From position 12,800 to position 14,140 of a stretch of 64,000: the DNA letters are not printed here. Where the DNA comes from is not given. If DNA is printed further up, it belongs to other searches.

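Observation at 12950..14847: ABC-type ATPase plus DUF4435/Toprim two-gene module: PARIS (AriA/AriB)-like anti-virus system in an archaeal context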

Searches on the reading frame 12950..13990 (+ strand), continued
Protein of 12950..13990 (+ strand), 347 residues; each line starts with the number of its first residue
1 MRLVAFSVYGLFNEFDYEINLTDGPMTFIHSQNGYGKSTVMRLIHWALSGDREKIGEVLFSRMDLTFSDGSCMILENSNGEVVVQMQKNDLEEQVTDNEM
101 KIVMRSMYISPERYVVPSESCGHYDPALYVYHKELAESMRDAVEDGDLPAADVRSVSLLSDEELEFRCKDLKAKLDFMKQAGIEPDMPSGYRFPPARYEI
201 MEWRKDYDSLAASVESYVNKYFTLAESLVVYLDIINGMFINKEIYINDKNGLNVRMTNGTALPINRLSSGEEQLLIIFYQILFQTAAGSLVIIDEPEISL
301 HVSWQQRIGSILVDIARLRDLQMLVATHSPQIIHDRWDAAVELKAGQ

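Call 87: find_encoding_contigs(protein=P0425, flank=5000, max_places=2)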
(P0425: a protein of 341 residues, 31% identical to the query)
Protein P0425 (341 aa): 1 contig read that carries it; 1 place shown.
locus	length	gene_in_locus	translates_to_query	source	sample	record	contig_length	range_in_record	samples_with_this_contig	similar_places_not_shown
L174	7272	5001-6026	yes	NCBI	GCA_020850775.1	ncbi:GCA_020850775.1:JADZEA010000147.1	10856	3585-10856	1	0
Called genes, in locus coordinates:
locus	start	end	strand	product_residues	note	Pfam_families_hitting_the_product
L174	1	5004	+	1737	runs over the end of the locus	PF00069:Pkinase, PF07714:PK_Tyr_Ser-Thr, PF13424:TPR_12, PF13424:TPR_12, PF17874:TPR_MalT, PF01590:GAF, PF13185:GAF_2, PF00158:Sigma54_activat, +17 more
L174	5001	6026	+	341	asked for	PF13175:AAA_15, PF13304:AAA_21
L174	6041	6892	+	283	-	PF14491:DUF4435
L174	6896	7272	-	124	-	PF07246:Phlebovirus_NSM (weak)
